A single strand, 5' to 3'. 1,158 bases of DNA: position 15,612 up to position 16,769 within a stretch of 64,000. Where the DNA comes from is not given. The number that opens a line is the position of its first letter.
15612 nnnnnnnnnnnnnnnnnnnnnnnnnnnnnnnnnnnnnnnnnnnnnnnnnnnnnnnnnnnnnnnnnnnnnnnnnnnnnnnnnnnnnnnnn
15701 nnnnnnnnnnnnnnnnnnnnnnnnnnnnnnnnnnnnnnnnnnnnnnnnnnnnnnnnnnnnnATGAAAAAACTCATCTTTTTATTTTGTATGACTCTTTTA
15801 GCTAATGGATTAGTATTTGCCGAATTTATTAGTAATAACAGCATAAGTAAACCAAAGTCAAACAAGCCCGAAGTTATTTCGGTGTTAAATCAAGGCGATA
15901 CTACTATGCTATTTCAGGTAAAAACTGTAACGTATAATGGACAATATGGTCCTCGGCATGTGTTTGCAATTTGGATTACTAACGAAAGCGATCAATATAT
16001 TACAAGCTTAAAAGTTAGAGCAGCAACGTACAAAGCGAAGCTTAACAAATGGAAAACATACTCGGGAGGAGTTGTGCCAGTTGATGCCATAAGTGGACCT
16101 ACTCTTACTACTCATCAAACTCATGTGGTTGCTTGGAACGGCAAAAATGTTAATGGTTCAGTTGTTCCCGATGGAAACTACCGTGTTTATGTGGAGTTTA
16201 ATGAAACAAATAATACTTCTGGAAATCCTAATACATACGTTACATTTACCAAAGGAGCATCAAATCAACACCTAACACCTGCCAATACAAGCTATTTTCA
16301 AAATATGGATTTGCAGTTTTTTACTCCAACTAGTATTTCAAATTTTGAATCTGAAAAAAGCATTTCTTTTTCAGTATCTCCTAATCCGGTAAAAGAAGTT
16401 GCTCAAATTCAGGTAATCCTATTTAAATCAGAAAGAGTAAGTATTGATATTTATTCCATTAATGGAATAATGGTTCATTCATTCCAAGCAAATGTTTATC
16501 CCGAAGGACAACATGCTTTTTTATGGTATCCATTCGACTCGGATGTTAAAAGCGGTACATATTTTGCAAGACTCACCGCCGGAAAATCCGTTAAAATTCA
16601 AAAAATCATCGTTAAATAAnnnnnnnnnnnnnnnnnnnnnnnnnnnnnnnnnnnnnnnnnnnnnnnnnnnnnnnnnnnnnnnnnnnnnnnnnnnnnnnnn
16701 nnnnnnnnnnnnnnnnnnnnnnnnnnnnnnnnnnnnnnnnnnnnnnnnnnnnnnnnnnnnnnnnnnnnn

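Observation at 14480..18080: Five-gene candidate envelope-spanning redox module: CXXCH lipoprotein, OM beta-barrel, T9SS-exported DUF2271-like protein, small secreted protein, NapH-like polyferredoxin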

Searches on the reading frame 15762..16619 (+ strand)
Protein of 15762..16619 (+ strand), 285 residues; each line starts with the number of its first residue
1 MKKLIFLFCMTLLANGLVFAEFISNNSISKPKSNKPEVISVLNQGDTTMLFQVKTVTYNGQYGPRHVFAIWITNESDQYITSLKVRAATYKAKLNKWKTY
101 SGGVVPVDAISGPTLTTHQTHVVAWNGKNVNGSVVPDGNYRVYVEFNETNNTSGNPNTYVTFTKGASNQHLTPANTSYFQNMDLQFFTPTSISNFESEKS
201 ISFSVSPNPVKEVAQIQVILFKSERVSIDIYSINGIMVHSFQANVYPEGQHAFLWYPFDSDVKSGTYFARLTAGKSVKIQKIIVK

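Call 3: search_protein_families(library=pfam, proteins=[window:15762-16619:+], max_evalue=1)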
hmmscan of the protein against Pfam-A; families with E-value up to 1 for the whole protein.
window:15762-16619:+ (285 aa): 4 families
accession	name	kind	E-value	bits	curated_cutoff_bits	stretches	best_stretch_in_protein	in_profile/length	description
PF13860.13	FlgD_ig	-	2.5e-10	40.7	27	2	118-145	45-74/79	FlgD Ig-like domain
PF10029.15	DUF2271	-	2.4e-09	37.5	27.3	1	57-168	10-123/136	Predicted periplasmic protein (DUF2271)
PF18962.6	Por_Secre_tail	-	1.2e-07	32.3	27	1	206-284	2-75/75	Secretion system C-terminal sorting domain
PF13585.12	CHU_C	-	0.00051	20.5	27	0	205-274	7-73/86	CHU_C Type IX secretion signal domain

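Call 4: search_protein_families(library=ncbifam, proteins=[window:15762-16619:+], max_evalue=1)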
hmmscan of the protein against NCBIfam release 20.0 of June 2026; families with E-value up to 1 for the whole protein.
window:15762-16619:+ (285 aa): 9 families
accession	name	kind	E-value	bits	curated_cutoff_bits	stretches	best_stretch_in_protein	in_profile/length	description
TIGR04183.1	Por_Secre_tail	domain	2.6e-09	36.9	23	1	205-285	1-72/72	T9SS type A sorting domain-containing protein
NF005176.1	PRK06655.1-1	equivalog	2.9e-08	33.9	230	2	120-153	123-157/197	flagellar hook assembly protein FlgD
NF052323.1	T9SSA_dep_M6i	equivalog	4e-05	21.8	600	1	207-285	962-1038/1043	T9SS-dependent M6-like inactivated metalloprotease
NF038113.1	T9SSA_dep_M36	equivalog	0.00017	19.9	885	1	191-285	782-869/869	T9SS-dependent M36 family metallopeptidase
NF009452.0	PRK12812.1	equivalog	0.00087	18.6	258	1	121-155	181-215/289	flagellar basal body rod modification protein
NF009277.0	PRK12634.1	equivalog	0.014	15.5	333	1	110-161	139-189/221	flagellar basal body rod modification protein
NF009453.0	PRK12813.1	equivalog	0.032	13.7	264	1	119-152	146-179/223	flagellar basal body rod modification protein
NF053608.1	Lsa66_OmpA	equivalog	0.036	12.5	700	1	119-146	95-122/581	fibronectin-binding adhesin Lsa66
NF008142.0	PRK10893.1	equivalog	0.069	12.6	230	1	139-211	31-103/192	LPS export ABC transporter periplasmic protein LptC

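Call 13: find_encoding_contigs(protein=window:15762-16619:+, flank=10000, max_places=6)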
Protein window:15762-16619:+ (285 aa): no gene with exactly this product is on record in the collection.

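Call 14: find_homologous_proteins(query=window:15762-16619:+)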
Query window:15762-16619:+ (285 aa): 35 proteins with E <= 0.001 among 534 candidates.
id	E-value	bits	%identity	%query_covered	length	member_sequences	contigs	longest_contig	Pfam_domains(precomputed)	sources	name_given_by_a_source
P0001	3.1e-179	612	100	97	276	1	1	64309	PF18962.8,PF10029.16,PF13860.13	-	-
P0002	1.6e-144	499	77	100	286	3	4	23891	PF18962.8,PF10029.16,PF13860.13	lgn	-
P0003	1.8e-130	453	72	100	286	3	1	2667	PF18962.8,PF10029.16,PF13860.13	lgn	-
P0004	4.2e-93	330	54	97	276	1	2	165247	PF18962.8,PF10029.16,PF13860.13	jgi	jgi:hypothetical protein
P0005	8.0e-90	319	53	100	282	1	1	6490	PF18962.8,PF10029.16,PF13860.13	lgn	-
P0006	9.2e-88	312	53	100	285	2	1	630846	PF18962.8,PF10029.16,PF13860.13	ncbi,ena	-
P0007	1.5e-83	299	53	100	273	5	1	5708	PF13585.13,PF18962.8,PF10029.16,PF13860.13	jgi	jgi:flagellar hook assembly protein FlgD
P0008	4.9e-83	297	53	100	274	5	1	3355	PF13585.13,PF18962.8,PF10029.16,PF13860.13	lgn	-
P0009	8.9e-83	296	53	99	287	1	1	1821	PF18962.8,PF10029.16,PF13860.13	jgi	jgi:flagellar hook assembly protein FlgD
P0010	2.1e-81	292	51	100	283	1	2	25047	PF13585.13,PF18962.8,PF10029.16,PF13860.13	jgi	jgi:hypothetical protein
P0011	5.5e-81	290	52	100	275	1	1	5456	PF13585.13,PF18962.8,PF10029.16,PF13860.13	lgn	-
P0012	9.0e-81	290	52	100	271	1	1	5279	PF13585.13,PF18962.8,PF10029.16,PF13860.13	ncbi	-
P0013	1.5e-77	279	54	92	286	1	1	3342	PF18962.8,PF10029.16,PF13860.13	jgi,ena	-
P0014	1.6e-77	279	50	100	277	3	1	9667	PF13585.13,PF18962.8,PF10029.16,PF13860.13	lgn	-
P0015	2.0e-76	275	54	83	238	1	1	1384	PF18962.8,PF10029.16,PF13860.13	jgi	jgi:flagellar hook assembly protein FlgD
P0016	2.5e-75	272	56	83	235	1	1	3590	PF13585.13,PF18962.8,PF10029.16,PF13860.13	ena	-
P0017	6.8e-73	264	50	91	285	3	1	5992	PF18962.8,PF10029.16,PF13860.13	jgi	jgi:hypothetical protein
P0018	2.2e-72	262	48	100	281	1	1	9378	PF13585.13,PF18962.8,PF10029.16,PF13860.13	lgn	-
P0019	1.5e-67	246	47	100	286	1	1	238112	PF13585.13,PF18962.8,PF10029.16,PF13860.13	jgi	-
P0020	3.2e-67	245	47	89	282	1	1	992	PF18962.8,PF10029.16,PF13860.13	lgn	-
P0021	3.6e-66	242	48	90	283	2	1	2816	PF13585.13,PF18962.8,PF10029.16,PF13860.13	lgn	-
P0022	4.3e-37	146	43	66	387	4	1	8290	PF18962.8,PF10029.16,PF13860.13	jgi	-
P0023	1.8e-36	144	38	83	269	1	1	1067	PF18962.8,PF10029.16,PF13860.13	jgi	jgi:hypothetical protein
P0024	1.8e-34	138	35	83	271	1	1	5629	PF18962.8,PF10029.16,PF13860.13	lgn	-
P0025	8.4e-34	136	41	67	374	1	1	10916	PF18962.8,PF18370.8,PF10029.16,PF13860.13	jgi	jgi:hypothetical protein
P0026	5.9e-33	133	34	87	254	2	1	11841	PF18962.8,PF10029.16,PF13860.13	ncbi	-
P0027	9.5e-33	132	36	84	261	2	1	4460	PF13585.13,PF18962.8,PF10029.16,PF13860.13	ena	-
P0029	6.5e-31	126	45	49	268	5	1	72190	PF13585.13,PF18962.8,PF10029.16,PF13860.13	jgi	-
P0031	2.3e-29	121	45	52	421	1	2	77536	PF00801.27,PF18962.8,PF10029.16,PF13860.13,PF18911.7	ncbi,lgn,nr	ncbi:MAG: DUF2271 domain-containing protein [Bacteroidales bacterium]|nr:DUF2271 domain-containing p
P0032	1.1e-24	106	37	64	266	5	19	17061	PF18962.8,PF10029.16,PF13860.13,PF11589.15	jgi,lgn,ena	jgi:hypothetical protein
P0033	1.2e-23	102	41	48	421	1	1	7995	PF00801.27,PF18962.8,PF10029.16,PF13860.13,PF18911.7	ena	-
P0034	8.3e-15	73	30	67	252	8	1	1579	PF18962.8,PF10029.16,PF13860.13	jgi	-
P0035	1.1e-14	73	29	66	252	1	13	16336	PF18962.8,PF10029.16,PF13860.13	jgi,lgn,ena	-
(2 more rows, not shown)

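Call 15: find_encoding_contigs(protein=P0006, flank=10000, max_places=2)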
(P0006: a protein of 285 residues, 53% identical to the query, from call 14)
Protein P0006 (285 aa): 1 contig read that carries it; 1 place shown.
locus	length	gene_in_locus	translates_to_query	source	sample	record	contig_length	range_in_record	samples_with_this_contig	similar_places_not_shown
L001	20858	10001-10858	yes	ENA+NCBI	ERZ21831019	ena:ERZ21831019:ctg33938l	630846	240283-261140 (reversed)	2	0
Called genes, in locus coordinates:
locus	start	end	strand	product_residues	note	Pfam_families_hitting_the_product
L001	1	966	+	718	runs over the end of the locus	PF10459:Peptidase_S46, PF13365:Trypsin_2 (faint)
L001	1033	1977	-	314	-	PF13793:Pribosyltran_N, PF00156:Pribosyltran, PF14572:Pribosyl_synth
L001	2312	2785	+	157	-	PF13899:Thioredoxin_7, PF13098:Thioredoxin_2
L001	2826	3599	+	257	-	PF10029:DUF2271, PF13585:CHU_C (weak), PF13860:FlgD_ig (weak), PF18962:Por_Secre_tail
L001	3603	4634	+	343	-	PF02424:ApbE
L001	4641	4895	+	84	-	PF14086:DUF4266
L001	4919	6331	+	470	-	PF12094:DUF3570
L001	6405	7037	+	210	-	PF01712:dNK, PF02223:Thymidylate_kin (weak)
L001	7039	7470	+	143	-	-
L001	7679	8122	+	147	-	PF13384:HTH_23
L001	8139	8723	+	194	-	PF13358:DDE_3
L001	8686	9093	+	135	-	-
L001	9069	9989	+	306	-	PF19089:DUF5777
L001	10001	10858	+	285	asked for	PF10029:DUF2271, PF13860:FlgD_ig (weak), PF18962:Por_Secre_tail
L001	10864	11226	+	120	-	-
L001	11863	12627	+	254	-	PF00583:Acetyltransf_1 (weak), PF14268:YoaP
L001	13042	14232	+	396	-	-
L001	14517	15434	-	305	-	PF01609:DDE_Tnp_1, PF13612:DDE_Tnp_1_3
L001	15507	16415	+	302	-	-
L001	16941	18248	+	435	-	PF13175:AAA_15, PF13304:AAA_21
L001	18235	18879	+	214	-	PF13707:RloB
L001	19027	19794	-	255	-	PF07690:MFS_1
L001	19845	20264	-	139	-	PF07690:MFS_1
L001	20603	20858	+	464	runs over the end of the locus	PF06609:TRI12, PF07690:MFS_1, PF00083:Sugar_tr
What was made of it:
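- On DUF2271 ApbE flavinylation substrate (PF10029): The relative L001 has ApbE 5 kb upstream of its cluster (call 15).
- Closest known: ApbE-DUF4266-DUF3570-thioredoxin-like clusters. Same: In L001 such a cluster includes a DUF2271-T9SS paralogue and lies 5 kb from the g1-g4 cluster (call 15).
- In L001 a paralogous DUF2271-T9SS gene lies directly next to ApbE, DUF4266 and DUF3570, 5 kb from the g1-g4 cluster (call 15).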

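Call 16: find_encoding_contigs(protein=P0004, flank=10000, max_places=2)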
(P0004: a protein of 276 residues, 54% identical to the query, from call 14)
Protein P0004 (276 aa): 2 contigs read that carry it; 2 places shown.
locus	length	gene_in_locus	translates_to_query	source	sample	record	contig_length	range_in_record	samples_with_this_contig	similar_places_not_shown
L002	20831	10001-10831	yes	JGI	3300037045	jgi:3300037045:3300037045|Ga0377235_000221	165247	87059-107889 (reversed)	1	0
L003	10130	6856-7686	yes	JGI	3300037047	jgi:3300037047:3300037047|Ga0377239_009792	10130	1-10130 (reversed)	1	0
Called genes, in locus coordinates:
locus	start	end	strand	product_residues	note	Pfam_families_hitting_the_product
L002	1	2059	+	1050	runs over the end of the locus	PF13424:TPR_12, PF14938:SNAP (weak), PF13424:TPR_12, PF00989:PAS (weak), PF08448:PAS_4, PF00512:HisKA, PF02518:HATPase_c, PF00072:Response_reg, +10 more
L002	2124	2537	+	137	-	PF00293:NUDIX, PF14815:NUDIX_4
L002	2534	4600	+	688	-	PF00515:TPR_1 (weak), PF13371:TPR_9 (weak), PF25062:ARM_TT21_N (weak), PF13432:TPR_16 (weak), PF00515:TPR_1 (weak), PF07719:TPR_2 (weak), PF00515:TPR_1, PF13414:TPR_11, +20 more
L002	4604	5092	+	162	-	PF04073:tRNA_edit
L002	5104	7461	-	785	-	-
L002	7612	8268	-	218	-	PF18962:Por_Secre_tail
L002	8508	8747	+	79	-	-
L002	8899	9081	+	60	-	-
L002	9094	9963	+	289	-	PF19089:DUF5777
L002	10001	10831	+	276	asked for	PF13860:FlgD_ig (faint), PF10029:DUF2271, PF18962:Por_Secre_tail (faint)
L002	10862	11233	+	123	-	-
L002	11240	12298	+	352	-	PF12801:Fer4_5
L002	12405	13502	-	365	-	PF00478:IMPDH (faint), PF03060:NMO, PF01180:DHO_dh (weak)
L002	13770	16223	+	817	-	PF13620:CarboxypepD_reg, PF13715:CarbopepD_reg_2, PF07715:Plug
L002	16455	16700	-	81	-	-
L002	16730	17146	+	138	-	PF01894:YjbQ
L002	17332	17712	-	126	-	PF00072:Response_reg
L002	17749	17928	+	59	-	-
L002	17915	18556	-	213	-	PF00072:Response_reg, PF00196:GerE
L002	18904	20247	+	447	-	PF00696:AA_kinase, PF13840:ACT_7 (faint), PF22468:ACT_9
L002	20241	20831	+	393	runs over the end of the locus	PF00278:Orn_DAP_Arg_deC, PF02784:Orn_Arg_deC_N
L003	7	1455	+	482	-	PF13432:TPR_16 (weak), PF00515:TPR_1 (weak), PF07719:TPR_2 (weak), PF13414:TPR_11, PF13424:TPR_12 (weak), PF00515:TPR_1, PF07719:TPR_2 (weak), PF13414:TPR_11, +15 more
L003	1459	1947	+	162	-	PF04073:tRNA_edit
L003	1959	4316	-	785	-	-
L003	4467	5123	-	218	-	PF18962:Por_Secre_tail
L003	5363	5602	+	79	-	-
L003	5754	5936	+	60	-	-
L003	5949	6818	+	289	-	PF19089:DUF5777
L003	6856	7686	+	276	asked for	PF13860:FlgD_ig (faint), PF10029:DUF2271, PF18962:Por_Secre_tail (faint)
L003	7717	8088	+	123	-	-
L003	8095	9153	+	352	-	PF12801:Fer4_5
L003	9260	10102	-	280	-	PF03060:NMO, PF01180:DHO_dh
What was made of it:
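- L002 has a TonB-dependent receptor nearby (call 16).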

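Call 17: find_encoding_contigs(protein=P0019, flank=10000, max_places=2)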
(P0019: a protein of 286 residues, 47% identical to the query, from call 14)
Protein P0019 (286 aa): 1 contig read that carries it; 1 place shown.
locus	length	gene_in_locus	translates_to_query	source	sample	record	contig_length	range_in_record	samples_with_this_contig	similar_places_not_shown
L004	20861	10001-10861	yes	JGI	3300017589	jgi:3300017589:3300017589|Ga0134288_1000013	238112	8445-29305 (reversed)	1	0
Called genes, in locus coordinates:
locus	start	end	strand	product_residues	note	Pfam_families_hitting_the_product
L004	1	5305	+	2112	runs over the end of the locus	PF20009:GEVED, PF13895:Ig_2 (faint), PF16820:PKD_3 (faint), PF19081:Ig_7 (weak), PF25942:Ig_halo (faint), PF19081:Ig_7, PF18962:Por_Secre_tail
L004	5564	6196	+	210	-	PF01712:dNK, PF02223:Thymidylate_kin (weak)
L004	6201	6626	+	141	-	-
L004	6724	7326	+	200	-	-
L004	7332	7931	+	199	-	PF04542:Sigma70_r2, PF08281:Sigma70_r4_2, PF04545:Sigma70_r4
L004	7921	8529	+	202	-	-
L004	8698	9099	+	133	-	-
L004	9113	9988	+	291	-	PF19089:DUF5777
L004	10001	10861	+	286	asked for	PF10029:DUF2271, PF13860:FlgD_ig (faint), PF13585:CHU_C (faint), PF18962:Por_Secre_tail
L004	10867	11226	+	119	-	-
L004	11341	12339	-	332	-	PF01075:Glyco_transf_9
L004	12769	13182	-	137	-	PF13366:PDDEXK_3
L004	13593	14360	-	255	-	PF00535:Glycos_transf_2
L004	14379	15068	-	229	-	PF02698:DUF218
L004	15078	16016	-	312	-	PF00126:HTH_1, PF03466:LysR_substrate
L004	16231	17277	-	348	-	PF03462:PCRF, PF00472:RF-1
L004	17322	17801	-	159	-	PF21982:RecX_HTH1 (faint), PF02631:RecX_HTH2, PF21981:RecX_HTH3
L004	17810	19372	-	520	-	PF10150:RNase_E_G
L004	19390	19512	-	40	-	-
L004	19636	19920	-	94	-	PF00216:Bac_DNA_binding, PF18291:HU-HIG, PF14908:HU-CCDC81_euk_1 (weak)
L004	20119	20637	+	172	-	-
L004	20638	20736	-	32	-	-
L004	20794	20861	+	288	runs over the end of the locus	PF02811:PHP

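Call 31: find_related_loci(query=A2, collection=genome_contigs, flank=8000)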
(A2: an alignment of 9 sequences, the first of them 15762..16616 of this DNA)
Query A2 (285 aa) in genome_contigs; peptide patterns used: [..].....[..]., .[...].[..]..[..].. (x = any residue, [..] = any of these).
68 stretches matched a pattern; 43 encode a relative of the query (tblastn E <= 1e-3); 43 distinct loci.
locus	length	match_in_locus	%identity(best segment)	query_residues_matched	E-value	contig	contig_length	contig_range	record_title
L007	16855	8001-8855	53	1-285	4e-93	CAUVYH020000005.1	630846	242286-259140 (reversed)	MAG: Bacteroidales bacterium isolate c703f99e-db57-444c-bdd0-d6cc6e68c7ba genome assembly, contig: contig_5, whole genom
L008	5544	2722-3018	80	1-98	2e-46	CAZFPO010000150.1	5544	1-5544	MAG TPA_asm: uncultured Lentimicrobiaceae bacterium isolate SRP263991_co7_873 genome assembly, contig: NODE_33470_length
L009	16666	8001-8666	36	49-283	5e-38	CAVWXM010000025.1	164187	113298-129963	MAG: uncultured Bacteroidia bacterium isolate MFD03551.bin.2.114 genome assembly, contig: contig_56016, whole genome sho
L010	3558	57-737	38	38-253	2e-36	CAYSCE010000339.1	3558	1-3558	MAG TPA_asm: uncultured Bacteroidaceae bacterium isolate SRP220891_co4_124 genome assembly, contig: NODE_49599_length_35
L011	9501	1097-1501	45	49-187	7e-34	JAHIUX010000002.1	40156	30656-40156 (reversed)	MAG: Bacteroidetes bacterium isolate MM_PC_MetaG.mb.41 MM_PC_MetaG.mb.41_k141_88228, whole genome shotgun sequence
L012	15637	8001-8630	37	16-226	6e-34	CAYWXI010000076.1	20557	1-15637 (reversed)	MAG TPA_asm: uncultured Bacteroidales bacterium isolate SRP167671_co1_176 genome assembly, contig: NODE_3012_length_2055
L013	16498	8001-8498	40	6-186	2e-32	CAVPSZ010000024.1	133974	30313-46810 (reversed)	MAG: uncultured Bacteroidales bacterium isolate MFD00032.bin.2.138 genome assembly, contig: contig_3265, whole genome sh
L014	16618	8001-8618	35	49-253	3e-32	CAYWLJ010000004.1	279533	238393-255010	MAG TPA_asm: uncultured Lentimicrobiaceae bacterium isolate binchicken_co37_19 genome assembly, contig: NODE_9_length_27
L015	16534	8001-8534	41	51-226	5e-32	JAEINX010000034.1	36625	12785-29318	MAG: Bacteroidales bacterium isolate MAG15 NODE_926_length_36625_cov_5.739822, whole genome shotgun sequence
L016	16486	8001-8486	39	46-207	3e-32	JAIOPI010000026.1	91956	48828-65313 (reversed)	MAG: Lentisphaerae bacterium isolate LakeFargette_0920_ALND_MAG_66_32 LacPavin_0920_ALND_scaffold_429062, whole genome s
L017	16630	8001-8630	34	1-234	6e-32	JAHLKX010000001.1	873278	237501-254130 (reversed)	MAG: Bacteroidetes bacterium isolate MAG39 NODE_17_length_873278_cov_1321.097422, whole genome shotgun sequence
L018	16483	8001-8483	42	38-198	9e-32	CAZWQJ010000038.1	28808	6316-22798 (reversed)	MAG TPA_asm: uncultured Victivallales bacterium isolate SRP272421_co1_443 genome assembly, contig: NODE_3661_length_2880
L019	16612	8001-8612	34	51-253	3e-31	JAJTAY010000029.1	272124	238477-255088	MAG: Bacteroidia bacterium isolate MH_R1_16 k141_23560, whole genome shotgun sequence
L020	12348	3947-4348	43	49-186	5e-31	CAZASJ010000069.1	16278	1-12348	MAG TPA_asm: uncultured Bacteroidales bacterium isolate binchicken_co42_2 genome assembly, contig: NODE_5007_length_1627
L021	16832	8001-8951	42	4-193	1e-30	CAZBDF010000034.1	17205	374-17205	MAG TPA_asm: uncultured Lentimicrobiaceae bacterium isolate binchicken_co243_188 genome assembly, contig: NODE_2603_leng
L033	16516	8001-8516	36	1-186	2e-27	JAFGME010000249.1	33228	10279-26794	MAG: Bacteroidales bacterium isolate Zod_Metabat.457 k87_10568147, whole genome shotgun sequence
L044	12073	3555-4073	32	1-186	2e-24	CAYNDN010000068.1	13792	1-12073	MAG TPA_asm: uncultured Lentimicrobiaceae bacterium isolate SRP141376_co3_49 genome assembly, contig: NODE_12229_length_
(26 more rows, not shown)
